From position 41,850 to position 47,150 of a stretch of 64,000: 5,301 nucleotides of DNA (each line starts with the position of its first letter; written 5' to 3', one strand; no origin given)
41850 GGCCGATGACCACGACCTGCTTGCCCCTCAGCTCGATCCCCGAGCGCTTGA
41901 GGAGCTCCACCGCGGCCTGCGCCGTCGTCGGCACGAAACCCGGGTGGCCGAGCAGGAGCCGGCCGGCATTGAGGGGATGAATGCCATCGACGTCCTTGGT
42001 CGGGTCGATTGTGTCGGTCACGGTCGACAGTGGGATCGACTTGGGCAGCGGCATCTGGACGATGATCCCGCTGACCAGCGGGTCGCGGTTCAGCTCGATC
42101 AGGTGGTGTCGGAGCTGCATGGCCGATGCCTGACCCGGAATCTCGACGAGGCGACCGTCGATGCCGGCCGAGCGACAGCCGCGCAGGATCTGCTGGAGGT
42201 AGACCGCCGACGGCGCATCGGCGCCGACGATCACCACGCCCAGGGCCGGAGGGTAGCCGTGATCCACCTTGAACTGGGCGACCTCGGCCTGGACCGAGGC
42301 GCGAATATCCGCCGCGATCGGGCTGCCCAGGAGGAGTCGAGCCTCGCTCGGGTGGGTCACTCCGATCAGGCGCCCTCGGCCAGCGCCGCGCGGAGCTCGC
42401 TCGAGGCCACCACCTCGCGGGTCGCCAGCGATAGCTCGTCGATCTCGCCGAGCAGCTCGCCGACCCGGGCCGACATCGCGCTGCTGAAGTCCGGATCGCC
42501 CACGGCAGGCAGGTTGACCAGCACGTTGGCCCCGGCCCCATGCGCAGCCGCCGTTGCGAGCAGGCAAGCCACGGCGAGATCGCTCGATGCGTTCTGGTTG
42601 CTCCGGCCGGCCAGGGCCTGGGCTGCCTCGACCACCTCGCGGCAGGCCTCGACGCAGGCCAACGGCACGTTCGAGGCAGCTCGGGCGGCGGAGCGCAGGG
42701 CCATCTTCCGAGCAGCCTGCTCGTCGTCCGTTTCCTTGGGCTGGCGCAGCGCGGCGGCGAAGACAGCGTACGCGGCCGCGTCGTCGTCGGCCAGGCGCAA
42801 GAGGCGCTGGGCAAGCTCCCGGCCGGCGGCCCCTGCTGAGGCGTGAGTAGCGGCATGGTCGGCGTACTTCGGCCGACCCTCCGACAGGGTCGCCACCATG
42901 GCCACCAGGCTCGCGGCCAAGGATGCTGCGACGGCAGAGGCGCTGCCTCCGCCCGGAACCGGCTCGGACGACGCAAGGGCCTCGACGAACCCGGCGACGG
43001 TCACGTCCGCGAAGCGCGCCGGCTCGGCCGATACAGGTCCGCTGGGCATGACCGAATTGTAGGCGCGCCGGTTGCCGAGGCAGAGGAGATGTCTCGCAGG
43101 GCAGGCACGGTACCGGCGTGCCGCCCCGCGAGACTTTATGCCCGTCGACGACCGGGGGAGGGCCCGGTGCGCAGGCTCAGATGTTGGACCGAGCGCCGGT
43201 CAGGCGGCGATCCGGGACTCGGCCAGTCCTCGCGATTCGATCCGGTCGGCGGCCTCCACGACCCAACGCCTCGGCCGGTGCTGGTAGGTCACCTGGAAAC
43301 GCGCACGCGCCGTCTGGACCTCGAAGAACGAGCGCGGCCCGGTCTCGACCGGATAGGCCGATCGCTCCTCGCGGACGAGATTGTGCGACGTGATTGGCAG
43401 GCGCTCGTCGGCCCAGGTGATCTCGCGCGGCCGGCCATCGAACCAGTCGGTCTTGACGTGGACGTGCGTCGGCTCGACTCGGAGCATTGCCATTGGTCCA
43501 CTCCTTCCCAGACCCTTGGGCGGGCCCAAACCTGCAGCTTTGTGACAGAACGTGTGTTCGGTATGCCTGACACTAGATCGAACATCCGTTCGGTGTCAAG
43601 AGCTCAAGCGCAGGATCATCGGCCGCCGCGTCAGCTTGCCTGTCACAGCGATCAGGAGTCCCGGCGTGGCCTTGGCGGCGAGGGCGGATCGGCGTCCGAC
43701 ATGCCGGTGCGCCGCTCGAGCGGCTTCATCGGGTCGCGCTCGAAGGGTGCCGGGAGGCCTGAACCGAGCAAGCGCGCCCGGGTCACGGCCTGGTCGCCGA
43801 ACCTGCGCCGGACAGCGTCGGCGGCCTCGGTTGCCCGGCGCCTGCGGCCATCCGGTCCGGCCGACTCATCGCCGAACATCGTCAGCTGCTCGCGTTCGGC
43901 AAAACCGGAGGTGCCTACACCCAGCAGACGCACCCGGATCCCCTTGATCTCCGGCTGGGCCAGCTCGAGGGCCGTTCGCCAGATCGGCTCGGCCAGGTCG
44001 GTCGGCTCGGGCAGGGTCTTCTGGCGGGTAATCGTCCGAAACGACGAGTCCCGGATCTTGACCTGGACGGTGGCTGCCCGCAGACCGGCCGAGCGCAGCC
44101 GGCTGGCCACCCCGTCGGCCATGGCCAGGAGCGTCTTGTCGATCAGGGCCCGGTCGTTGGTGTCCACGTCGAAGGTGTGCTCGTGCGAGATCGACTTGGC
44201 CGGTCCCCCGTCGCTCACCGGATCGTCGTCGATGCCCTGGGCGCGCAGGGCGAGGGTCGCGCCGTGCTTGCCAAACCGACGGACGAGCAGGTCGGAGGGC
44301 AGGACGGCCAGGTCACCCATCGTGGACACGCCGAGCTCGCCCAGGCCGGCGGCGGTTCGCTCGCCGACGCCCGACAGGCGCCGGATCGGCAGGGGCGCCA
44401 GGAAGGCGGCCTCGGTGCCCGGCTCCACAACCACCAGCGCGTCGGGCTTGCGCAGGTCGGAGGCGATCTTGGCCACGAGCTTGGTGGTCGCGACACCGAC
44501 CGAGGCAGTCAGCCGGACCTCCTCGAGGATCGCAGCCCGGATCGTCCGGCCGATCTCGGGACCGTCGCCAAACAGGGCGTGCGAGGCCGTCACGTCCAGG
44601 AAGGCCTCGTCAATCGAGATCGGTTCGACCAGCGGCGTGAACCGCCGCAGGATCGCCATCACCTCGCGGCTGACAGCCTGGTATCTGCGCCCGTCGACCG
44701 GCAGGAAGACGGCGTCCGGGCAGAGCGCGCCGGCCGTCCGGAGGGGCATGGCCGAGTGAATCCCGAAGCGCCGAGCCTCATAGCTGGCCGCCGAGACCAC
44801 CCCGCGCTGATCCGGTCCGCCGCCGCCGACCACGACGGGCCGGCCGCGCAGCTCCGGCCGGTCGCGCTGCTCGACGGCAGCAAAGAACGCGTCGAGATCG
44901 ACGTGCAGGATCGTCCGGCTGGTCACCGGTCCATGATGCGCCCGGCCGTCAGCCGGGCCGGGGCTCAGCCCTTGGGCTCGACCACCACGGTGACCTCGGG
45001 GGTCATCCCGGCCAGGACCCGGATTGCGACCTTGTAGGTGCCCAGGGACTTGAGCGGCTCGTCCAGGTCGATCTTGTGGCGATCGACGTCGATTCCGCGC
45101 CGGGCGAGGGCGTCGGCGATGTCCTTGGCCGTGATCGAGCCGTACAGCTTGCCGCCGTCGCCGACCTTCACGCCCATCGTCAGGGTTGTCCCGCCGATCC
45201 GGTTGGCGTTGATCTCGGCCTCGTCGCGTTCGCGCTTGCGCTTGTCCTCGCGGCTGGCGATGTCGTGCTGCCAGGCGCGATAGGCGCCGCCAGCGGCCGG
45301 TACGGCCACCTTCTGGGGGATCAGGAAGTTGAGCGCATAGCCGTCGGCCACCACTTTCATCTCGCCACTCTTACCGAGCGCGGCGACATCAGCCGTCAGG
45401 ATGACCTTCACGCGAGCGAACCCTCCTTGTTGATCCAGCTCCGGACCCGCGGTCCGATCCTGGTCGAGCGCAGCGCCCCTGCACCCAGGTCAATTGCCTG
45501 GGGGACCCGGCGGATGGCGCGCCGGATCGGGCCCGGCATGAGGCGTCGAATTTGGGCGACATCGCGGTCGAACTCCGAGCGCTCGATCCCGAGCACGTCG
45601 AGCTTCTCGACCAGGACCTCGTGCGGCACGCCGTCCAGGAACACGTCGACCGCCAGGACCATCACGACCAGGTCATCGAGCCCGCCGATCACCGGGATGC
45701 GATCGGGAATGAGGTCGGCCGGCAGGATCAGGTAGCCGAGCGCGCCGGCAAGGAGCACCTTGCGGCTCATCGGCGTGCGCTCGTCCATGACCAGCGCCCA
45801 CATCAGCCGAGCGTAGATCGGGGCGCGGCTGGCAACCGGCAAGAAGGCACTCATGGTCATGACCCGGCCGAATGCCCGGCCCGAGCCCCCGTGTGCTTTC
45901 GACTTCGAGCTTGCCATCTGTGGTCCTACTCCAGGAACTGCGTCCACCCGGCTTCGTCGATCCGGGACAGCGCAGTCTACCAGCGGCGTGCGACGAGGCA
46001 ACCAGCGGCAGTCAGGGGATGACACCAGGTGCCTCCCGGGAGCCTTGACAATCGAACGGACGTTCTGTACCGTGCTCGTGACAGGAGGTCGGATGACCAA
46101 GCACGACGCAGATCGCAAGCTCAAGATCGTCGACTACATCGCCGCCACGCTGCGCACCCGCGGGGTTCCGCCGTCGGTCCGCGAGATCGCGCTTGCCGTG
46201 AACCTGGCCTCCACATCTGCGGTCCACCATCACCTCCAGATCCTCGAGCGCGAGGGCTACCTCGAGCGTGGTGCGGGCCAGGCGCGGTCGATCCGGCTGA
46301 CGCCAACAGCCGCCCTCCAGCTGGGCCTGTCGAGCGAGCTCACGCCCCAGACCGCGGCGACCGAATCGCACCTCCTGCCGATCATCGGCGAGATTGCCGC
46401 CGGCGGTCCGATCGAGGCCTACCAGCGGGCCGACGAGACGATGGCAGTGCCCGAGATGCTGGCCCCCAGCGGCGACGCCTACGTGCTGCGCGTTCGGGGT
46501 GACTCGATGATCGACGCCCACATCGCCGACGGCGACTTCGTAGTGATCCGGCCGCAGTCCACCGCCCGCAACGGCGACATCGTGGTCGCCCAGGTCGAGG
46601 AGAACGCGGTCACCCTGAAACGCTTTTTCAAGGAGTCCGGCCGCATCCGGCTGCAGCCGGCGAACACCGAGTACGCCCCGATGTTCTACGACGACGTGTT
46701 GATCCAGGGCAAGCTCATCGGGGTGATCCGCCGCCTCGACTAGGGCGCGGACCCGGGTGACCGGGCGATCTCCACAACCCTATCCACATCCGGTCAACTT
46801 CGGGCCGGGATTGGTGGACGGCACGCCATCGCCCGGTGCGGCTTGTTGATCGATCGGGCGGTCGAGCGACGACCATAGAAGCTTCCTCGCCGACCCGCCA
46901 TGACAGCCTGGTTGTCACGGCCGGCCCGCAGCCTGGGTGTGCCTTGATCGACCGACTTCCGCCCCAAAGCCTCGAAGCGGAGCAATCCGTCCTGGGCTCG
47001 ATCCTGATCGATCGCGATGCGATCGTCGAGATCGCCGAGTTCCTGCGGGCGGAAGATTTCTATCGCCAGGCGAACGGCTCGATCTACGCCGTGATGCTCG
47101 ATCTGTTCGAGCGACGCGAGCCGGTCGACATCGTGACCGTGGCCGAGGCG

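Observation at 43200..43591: Double SOS box driving a small uncharacterised gene immediately downstream of dinB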

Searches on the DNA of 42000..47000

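Call 36: search_rna_families(source=window, start=42000, end=47000, threshold=evalue, max_evalue=1, show_alignments=2)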
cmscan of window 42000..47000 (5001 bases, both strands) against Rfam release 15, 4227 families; matches with E-value up to 1: 0.
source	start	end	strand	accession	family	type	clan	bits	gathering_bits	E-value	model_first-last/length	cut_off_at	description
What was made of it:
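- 43092..43133 (-): Covarying RNA hairpin with an invariant loop CCGGUAC, downstream of the small gene. Probably marks the end of its transcription unit; role unknown. No Rfam match (call 36).
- Tried and rejected: Rfam on 42000-47000: no match at E up to 1 (call 36).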

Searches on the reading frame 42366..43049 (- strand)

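Call 3: search_protein_families(library=pfam, proteins=[window:42366-43049:-], max_evalue=0.01)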
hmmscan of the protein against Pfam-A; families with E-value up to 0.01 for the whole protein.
window:42366-43049:- (227 aa): 1 family
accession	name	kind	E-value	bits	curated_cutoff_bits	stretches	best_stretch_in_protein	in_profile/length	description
PF04961.17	FTCD_C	-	1.6e-50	171.8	24.5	1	17-196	1-180/182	Formiminotransferase-cyclodeaminase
